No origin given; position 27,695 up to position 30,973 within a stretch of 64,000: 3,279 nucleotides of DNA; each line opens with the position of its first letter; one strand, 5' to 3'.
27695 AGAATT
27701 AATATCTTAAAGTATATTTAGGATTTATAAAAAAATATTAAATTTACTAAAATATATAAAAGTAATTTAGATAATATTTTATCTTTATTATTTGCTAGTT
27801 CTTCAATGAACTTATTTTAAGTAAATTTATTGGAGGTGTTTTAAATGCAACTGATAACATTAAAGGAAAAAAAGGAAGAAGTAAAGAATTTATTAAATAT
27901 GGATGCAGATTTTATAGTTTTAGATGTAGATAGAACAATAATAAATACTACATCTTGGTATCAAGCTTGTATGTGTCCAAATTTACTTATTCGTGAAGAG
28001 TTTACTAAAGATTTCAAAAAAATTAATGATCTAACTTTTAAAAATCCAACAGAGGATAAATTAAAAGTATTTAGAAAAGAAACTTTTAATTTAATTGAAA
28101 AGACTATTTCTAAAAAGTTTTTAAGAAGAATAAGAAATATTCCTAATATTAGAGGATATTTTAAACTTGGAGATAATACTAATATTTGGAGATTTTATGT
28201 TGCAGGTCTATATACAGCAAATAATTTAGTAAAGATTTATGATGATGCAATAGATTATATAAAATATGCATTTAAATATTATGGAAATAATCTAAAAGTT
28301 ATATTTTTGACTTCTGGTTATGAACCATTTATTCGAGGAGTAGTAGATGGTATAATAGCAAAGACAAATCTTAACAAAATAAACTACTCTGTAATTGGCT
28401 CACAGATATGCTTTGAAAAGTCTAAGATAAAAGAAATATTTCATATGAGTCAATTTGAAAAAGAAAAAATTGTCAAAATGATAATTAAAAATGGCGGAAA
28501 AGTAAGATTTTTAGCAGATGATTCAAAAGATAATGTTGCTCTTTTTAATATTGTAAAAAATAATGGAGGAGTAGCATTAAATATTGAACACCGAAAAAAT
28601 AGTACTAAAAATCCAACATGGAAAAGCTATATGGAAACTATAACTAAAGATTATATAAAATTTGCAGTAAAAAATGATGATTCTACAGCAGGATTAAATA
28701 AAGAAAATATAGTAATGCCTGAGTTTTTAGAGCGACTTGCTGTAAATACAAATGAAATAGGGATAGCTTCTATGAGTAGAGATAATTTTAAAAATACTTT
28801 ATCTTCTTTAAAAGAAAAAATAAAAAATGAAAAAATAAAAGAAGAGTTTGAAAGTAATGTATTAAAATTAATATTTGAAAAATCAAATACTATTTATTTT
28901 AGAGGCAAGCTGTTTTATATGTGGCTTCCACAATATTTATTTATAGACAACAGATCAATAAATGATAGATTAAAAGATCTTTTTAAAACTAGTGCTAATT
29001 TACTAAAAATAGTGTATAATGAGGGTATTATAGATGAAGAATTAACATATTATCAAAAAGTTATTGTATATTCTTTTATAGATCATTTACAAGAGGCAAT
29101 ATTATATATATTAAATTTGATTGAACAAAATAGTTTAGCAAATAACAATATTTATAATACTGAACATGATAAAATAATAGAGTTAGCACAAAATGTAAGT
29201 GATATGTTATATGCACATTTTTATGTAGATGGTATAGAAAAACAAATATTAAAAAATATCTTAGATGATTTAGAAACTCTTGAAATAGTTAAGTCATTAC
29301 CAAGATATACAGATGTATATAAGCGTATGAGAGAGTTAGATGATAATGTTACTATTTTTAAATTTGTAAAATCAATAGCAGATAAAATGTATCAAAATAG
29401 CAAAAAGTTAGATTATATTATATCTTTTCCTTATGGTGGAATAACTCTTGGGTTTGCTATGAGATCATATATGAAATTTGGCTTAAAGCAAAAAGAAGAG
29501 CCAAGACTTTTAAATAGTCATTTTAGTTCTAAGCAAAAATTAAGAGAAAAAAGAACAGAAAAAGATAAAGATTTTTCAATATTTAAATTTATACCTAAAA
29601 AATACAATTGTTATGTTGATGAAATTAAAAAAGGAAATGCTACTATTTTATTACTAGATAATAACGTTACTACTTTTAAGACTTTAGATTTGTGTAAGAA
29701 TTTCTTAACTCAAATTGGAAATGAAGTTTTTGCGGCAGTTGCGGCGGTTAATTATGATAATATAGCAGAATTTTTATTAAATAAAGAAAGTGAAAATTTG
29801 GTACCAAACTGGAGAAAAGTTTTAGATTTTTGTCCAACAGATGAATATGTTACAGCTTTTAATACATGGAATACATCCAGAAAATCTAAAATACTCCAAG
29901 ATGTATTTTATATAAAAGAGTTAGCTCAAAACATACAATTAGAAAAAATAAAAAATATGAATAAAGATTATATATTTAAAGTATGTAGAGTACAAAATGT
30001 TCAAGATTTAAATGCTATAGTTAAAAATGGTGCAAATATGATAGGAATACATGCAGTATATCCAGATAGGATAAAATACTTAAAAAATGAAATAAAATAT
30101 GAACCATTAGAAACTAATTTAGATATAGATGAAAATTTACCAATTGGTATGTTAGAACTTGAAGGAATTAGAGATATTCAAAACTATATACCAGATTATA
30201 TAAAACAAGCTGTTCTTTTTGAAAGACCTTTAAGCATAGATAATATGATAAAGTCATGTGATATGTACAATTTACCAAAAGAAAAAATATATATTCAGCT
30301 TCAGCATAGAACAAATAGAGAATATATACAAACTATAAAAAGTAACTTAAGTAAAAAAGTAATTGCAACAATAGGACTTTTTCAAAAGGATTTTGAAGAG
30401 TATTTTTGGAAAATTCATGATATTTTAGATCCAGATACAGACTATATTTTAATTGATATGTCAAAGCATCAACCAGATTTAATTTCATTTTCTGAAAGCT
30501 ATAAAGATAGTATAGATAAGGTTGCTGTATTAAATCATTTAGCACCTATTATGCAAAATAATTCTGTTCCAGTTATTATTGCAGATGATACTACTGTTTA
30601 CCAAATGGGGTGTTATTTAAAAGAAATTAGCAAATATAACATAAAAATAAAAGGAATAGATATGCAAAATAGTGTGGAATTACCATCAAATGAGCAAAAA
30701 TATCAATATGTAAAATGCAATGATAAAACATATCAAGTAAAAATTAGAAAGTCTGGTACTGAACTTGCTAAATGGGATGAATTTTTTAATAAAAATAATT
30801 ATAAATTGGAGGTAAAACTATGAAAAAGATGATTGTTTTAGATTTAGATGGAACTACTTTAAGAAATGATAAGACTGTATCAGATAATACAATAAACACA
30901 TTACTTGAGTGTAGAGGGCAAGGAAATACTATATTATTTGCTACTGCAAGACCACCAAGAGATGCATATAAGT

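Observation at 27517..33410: Self-contained four-gene operon downstream of guaBA: giant HAD/PRT/PRAI-like fusion + Cof phosphatase + unknown + Fe-S flavoprotein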

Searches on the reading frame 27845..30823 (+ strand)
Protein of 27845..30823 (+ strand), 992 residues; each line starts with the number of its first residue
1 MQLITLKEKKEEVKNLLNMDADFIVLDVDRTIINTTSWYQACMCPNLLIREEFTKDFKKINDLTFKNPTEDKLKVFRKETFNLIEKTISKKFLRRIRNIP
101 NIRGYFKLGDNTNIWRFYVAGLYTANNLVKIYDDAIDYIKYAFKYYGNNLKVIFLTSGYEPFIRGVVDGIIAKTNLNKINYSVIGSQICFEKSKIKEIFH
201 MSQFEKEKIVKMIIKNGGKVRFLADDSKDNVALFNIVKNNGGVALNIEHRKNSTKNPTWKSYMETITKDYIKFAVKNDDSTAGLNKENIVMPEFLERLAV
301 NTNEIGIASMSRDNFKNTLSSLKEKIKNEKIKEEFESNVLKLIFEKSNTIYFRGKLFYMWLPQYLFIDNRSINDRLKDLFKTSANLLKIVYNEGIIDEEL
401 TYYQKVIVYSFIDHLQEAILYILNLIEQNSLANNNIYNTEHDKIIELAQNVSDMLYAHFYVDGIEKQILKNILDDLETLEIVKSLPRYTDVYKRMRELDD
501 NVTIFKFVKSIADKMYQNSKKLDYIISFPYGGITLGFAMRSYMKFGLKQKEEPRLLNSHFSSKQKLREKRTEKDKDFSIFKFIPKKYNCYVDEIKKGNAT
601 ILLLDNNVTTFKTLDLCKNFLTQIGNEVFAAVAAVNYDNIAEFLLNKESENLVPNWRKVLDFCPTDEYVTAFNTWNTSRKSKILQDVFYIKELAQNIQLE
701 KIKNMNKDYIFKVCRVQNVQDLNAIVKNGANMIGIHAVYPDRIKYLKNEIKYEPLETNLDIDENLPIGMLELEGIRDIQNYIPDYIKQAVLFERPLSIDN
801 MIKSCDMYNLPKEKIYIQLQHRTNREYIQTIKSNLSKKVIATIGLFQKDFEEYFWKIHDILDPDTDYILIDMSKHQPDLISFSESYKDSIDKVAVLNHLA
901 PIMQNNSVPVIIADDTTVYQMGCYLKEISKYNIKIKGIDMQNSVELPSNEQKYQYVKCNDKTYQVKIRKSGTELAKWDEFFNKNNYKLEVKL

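Call 4: search_protein_families(library=pfam, proteins=[window:27845-30823:+], max_evalue=0.01)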
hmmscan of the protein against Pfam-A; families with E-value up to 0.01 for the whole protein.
window:27845-30823:+ (992 aa): 0 families

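Call 5: search_protein_families(library=ncbifam, proteins=[window:27845-30823:+], max_evalue=0.01)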
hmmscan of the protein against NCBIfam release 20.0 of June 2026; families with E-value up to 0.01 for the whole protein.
window:27845-30823:+ (992 aa): 2 families
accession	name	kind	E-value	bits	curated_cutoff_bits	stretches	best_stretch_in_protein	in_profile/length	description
NF002302.0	PRK01222.2-2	equivalog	0.00059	20.2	172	0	809-887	69-136/193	phosphoribosylanthranilate isomerase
TIGR02250.1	FCP1_euk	subfamily_domain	0.0034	17.5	135.25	0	24-75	9-53/156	FCP1-like phosphatase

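Call 6: search_protein_families(library=padloc, proteins=[window:27845-30823:+], max_evalue=0.1)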
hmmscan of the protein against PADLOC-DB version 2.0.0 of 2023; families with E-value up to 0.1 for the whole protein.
window:27845-30823:+ (992 aa): 0 families

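Call 7: search_protein_families(library=phrogs, proteins=[window:27845-30823:+], max_evalue=0.1)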
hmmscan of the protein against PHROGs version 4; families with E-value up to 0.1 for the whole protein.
window:27845-30823:+ (992 aa): 0 families

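Call 10: find_homologous_proteins(query=window:27845-30823:+)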
Query window:27845-30823:+ (992 aa): 30 proteins with E <= 0.001 among 8000 candidates.
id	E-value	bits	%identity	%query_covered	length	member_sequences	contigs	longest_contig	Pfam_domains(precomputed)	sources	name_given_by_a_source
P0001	0.0e+0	2204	100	100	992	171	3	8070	-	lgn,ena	-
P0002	0.0e+0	1795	80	100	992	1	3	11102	-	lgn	-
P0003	0.0e+0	1323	60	99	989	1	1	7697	-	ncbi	-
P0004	0.0e+0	1312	61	98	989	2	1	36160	-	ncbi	-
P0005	0.0e+0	1302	59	99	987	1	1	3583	-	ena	-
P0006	0.0e+0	1279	60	98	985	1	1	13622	-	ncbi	-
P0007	0.0e+0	1265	58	98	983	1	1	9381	-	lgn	-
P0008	0.0e+0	1230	56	99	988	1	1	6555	-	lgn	-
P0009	0.0e+0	1229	58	98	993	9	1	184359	-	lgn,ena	-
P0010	0.0e+0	1228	57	99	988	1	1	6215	-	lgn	-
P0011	0.0e+0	1184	57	98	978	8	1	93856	-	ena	-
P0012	0.0e+0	1165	55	98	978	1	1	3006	-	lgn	-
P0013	0.0e+0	1150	54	98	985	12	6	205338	-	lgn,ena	-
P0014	0.0e+0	1148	54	98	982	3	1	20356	-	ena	-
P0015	0.0e+0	1144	54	98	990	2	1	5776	-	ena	-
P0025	1.1e-230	787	40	97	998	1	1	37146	-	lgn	-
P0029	4.2e-122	427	29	97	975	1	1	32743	-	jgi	jgi:hypothetical protein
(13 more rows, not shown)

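Call 11: search_solved_structures(query=window:27845-30823:+, max_evalue=10, show_alignments=2)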
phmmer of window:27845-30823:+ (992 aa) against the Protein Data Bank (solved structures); distinct sequences matched with E-value up to 10: 0.

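Call 18: find_encoding_contigs(protein=P0009, flank=10000, max_places=2)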
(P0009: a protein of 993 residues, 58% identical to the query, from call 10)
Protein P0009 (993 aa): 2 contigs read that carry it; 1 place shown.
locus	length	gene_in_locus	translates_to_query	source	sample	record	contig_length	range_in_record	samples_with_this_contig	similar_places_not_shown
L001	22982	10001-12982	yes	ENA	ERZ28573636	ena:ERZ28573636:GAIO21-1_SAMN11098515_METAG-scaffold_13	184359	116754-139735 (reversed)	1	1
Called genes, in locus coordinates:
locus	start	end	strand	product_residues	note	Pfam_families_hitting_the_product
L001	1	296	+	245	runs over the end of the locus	PF00481:PP2C (weak), PF13672:PP2C_2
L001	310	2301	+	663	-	PF00069:Pkinase, PF07714:PK_Tyr_Ser-Thr, PF03793:PASTA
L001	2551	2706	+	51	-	-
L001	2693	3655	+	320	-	-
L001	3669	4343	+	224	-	PF01209:Ubie_methyltran, PF05175:MTS, PF13489:Methyltransf_23, PF03848:TehB, PF13847:Methyltransf_31, PF08241:Methyltransf_11, PF08242:Methyltransf_12, PF13649:Methyltransf_25, +4 more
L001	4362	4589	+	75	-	PF00625:Guanylate_kin (weak)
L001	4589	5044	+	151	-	-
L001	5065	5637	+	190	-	PF04167:DUF402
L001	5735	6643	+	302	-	PF03193:RsgA_GTPase, PF00009:GTP_EFTU (weak), PF02421:FeoB_N (faint), PF01926:MMR_HSR1 (weak)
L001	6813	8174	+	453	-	PF00834:Ribul_P_3_epim, PF08713:DNA_alkylation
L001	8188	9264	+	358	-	PF00365:PFK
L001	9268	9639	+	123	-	PF03960:ArsC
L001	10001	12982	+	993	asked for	-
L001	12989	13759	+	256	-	PF00702:Hydrolase (faint), PF05116:S6PP (weak), PF08282:Hydrolase_3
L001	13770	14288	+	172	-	-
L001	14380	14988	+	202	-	-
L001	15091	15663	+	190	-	PF02525:Flavodoxin_2, PF03358:FMN_red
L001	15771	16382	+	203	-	PF01726:LexA_DNA_bind, PF00717:Peptidase_S24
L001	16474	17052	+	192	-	PF02441:Flavoprotein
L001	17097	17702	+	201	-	-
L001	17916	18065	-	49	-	-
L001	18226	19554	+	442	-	PF00919:UPF0004, PF04055:Radical_SAM, PF18693:TRAM_2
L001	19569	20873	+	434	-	PF07498:Rho_N, PF07497:Rho_RNA_bind, PF00006:ATP-synt_ab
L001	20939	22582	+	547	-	PF00485:PRK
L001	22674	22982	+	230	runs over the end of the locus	PF02308:MgtC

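Call 19: find_encoding_contigs(protein=P0013, flank=10000, max_places=2)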
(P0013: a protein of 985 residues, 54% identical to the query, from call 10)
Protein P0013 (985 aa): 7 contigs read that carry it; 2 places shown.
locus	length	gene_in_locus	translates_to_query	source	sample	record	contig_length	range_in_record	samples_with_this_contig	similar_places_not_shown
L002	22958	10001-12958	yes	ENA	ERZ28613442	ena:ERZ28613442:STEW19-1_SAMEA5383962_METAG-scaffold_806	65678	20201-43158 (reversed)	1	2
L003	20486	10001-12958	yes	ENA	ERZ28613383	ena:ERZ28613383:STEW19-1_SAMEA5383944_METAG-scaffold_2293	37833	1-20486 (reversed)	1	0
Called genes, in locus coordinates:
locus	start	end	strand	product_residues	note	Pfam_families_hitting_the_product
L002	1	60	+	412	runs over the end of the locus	PF00871:Acetate_kinase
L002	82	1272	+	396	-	PF00871:Acetate_kinase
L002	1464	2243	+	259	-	PF09359:VTC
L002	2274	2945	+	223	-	PF16316:DUF4956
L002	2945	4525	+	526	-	PF14262:Cthe_2159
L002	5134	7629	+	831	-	PF00962:A_deaminase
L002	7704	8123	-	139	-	-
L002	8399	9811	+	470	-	PF00890:FAD_binding_2 (faint), PF01134:GIDA (faint), PF01266:DAO (faint), PF03486:HI0933_like (faint), PF07992:Pyr_redox_2 (faint), PF21688:FAD-depend_C (weak)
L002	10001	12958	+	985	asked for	-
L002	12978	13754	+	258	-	PF00702:Hydrolase, PF08282:Hydrolase_3, PF05116:S6PP (weak)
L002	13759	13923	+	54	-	-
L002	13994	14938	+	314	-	-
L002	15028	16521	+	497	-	PF00478:IMPDH, PF00571:CBS (faint), PF01070:FMN_dh (weak)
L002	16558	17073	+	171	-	PF00293:NUDIX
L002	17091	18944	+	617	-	PF00117:GATase, PF07722:Peptidase_C26 (weak), PF02540:NAD_synthase (weak), PF00958:GMP_synt_C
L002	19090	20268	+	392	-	PF01704:UDPGP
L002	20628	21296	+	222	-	PF00132:Hexapep (faint), PF25084:LbH_EIF2B, PF25087:GMPPB_C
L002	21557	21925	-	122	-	PF04020:Phage_holin_4_2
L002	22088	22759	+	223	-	PF04239:DUF421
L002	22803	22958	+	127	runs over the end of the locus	PF14276:DUF4363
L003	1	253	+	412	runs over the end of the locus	PF00871:Acetate_kinase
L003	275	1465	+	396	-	PF00871:Acetate_kinase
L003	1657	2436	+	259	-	PF09359:VTC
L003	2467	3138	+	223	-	PF16316:DUF4956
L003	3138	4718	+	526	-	PF14262:Cthe_2159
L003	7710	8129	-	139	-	-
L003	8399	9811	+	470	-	PF00890:FAD_binding_2 (faint), PF01134:GIDA (faint), PF01266:DAO (faint), PF01946:Thi4 (weak), PF03486:HI0933_like (faint), PF07992:Pyr_redox_2 (faint), PF21688:FAD-depend_C (weak)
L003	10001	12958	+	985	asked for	-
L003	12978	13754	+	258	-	PF00702:Hydrolase, PF08282:Hydrolase_3, PF05116:S6PP (weak)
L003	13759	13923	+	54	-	-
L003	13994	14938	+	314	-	-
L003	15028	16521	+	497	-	PF00478:IMPDH, PF00571:CBS (faint), PF01070:FMN_dh (weak)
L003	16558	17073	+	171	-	PF00293:NUDIX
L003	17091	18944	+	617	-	PF00117:GATase, PF07722:Peptidase_C26 (weak), PF02540:NAD_synthase (weak), PF00958:GMP_synt_C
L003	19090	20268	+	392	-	PF01704:UDPGP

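Call 24: find_related_loci(query=A1, collection=genome_contigs, flank=10000)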
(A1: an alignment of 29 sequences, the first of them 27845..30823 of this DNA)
Query A1 (992 aa) in genome_contigs; peptide patterns used: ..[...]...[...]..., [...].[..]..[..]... (x = any residue, [..] = any of these).
56 stretches matched a pattern; 17 encode a relative of the query (tblastn E <= 1e-3); 17 distinct loci.
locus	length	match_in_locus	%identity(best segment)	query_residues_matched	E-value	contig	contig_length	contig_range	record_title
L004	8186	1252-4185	62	6-983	0e+0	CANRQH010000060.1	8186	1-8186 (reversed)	MAG: uncultured Clostridia bacterium isolate Lapin-017__bin39 genome assembly, contig: Lapin-017__NODE_7011_length_8186_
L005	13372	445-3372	61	6-981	0e+0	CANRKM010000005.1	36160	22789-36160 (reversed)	MAG: uncultured Clostridia bacterium isolate Lapin-022__bin12 genome assembly, contig: Lapin-022__NODE_1092_length_36160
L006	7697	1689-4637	60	1-983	0e+0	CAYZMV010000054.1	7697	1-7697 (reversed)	MAG TPA_asm: uncultured Clostridium sp. isolate SRP314395_co1_6 genome assembly, contig: NODE_8766_length_7697_cov_5.431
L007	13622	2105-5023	60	10-985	0e+0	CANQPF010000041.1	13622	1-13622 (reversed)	MAG: uncultured Clostridia bacterium isolate Lapin-012__bin14 genome assembly, contig: Lapin-012__NODE_5369_length_13622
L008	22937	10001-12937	58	6-982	0e+0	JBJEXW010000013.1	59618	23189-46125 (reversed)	MAG: Clostridia bacterium isolate LOHA17_bin.027 NODE_209_length_59618_cov_38.163608, whole genome shotgun sequence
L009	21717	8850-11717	55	6-983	0e+0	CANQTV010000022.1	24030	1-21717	MAG: uncultured Clostridia bacterium isolate Lapin-008__bin75 genome assembly, contig: Lapin-008__NODE_2408_length_24030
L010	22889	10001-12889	43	22-983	0e+0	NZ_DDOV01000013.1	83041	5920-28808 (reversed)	MAG: Clostridium sp. UBA2485 UBA2485_contig_618, whole genome shotgun sequence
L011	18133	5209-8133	39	2-980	0e+0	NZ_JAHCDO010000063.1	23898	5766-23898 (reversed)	Bacillus pfraonensis strain 70b PA8B2_63, whole genome shotgun sequence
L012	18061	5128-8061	37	23-987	0e+0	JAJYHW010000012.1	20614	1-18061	MAG: bacterium isolate DBS1-3.bin97 NODE_4578_length_20614_cov_1.15298, whole genome shotgun sequence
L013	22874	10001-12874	36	21-989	1e-171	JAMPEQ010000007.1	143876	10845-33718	MAG: Bacteroides sp. isolate NALB_7823_8 Scaffold_#7__SCF_007___143876_bp, whole genome shotgun sequence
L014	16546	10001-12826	35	23-983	2e-155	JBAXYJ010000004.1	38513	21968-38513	MAG: Clostridiaceae bacterium isolate SO_2016_CLC_T1_14 scaffold00381_PH3_Jul14_2016, whole genome shotgun sequence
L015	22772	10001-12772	33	22-977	7e-130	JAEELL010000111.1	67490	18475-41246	MAG: Lachnospiraceae bacterium isolate Tb.RUG.215 k141_9127295_flag=0_multi=14.0053_len=67490, whole genome shotgun sequ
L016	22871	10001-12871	29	23-983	1e-135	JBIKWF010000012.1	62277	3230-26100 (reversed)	MAG: Bdellovibrionota bacterium isolate ME2015-09-01_3300035663_group6_bin89 Rohwer_bin1204_scaffold_217_c1, whole genom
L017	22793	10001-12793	33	23-980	2e-124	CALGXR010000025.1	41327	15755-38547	MAG TPA_asm: uncultured Lachnobacterium sp. isolate SRR1761720_bin.57_CONCOCT_v1.1_MAG genome assembly, contig: ERZ17493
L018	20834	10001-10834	53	706-987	8e-89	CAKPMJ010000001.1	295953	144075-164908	MAG: uncultured Clostridia bacterium isolate REFINED_METABAT215_TOP10_CONTIGS_1500_ASSEMBLY_K77_MERGED__Hadza_MoBio_hadz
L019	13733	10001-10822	48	705-981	4e-70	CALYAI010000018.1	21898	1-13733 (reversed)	MAG: uncultured Clostridia bacterium isolate BRZ_PP__bin61 genome assembly, contig: BRZ_PP__NODE_2408_length_21898_cov_5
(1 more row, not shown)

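Call 26: predict_structure(alignment_id=A1)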
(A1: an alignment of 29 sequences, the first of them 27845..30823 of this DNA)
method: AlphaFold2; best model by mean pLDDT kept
length: 992 residues; sequences in the alignment: 29
mean_pLDDT: 89.9   pTM: 0.83
mean pLDDT of the five models: 89.9, 89.7, 88.2, 87.7, 87.7
residues with pLDDT >= 90: 683; 70-90: 265; 50-70: 35; < 50: 9
segments of 3 or more residues with pLDDT < 50: 986-992
pLDDT, mean of each block of 10 residues (from residue 1): 68 82 94 94 95 94 89 91 93 89 85 92 94 94 91 94 95 89 92 86 92 92 91 93 92 88 94 90 91 96 95 97 94 97 96 95 92 93 96 93 97 96 89 80 94 97 93 91 84 82 96 93 89 90 93 93 65 72 92 96 94 93 96 95 93 91 94 87 94 85 70 92 90 80 83 83 83 91 90 90 92 91 95 95 93 96 95 85 69 89 93 92 89 91 91 91 93 92 59 33
secondary structure, 60 per line:
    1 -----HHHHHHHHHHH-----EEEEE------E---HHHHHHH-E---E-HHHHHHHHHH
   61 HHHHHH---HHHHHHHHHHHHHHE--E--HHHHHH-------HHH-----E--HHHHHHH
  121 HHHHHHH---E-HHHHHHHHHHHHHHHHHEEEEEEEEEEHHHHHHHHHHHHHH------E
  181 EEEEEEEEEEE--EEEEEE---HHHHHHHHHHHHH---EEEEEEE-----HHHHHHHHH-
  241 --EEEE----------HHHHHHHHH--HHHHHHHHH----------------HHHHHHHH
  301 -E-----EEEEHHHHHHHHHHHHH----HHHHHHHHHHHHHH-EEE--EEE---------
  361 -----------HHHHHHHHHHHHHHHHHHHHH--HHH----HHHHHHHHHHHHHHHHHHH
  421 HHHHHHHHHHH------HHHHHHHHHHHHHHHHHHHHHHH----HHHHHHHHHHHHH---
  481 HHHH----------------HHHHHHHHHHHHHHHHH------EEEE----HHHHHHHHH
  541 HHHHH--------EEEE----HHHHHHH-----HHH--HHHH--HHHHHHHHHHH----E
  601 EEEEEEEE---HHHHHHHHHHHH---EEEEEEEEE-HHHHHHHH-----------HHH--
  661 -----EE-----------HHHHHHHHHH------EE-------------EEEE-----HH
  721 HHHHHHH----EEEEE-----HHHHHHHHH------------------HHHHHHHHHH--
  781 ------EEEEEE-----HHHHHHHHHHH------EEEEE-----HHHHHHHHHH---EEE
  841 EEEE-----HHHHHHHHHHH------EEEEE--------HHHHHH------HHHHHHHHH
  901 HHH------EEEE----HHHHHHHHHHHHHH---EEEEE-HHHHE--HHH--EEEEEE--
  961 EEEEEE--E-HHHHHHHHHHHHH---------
elements in order (helices of 4 or more, strands of 3 or more residues): H6-16 E22-26 H37-43 H51-66 H70-83 H90-95 H114-127 H133-149 E150-159 H160-173 E180-191 E194-199 H203-215 E219-225 H231-239 E243-246 H257-265 H268-276 H293-300 E308-311 H312-324 H329-342 E344-346 E349-351 H372-392 H402-431 H438-460 H465-477 H481-484 H501-517 E524-527 H532-545 E554-557 H562-568 H579-582 H585-595 E600-608 H612-623 E627-635 H637-644 H679-688 E710-713 H719-727 E732-736 H742-750 H769-778 E787-792 H798-808 E815-819 H825-834 E838-844 H850-860 E867-871 H880-885 H892-903 E910-913 H918-931 E935-939 H941-944 E953-958 E961-966 H971-983
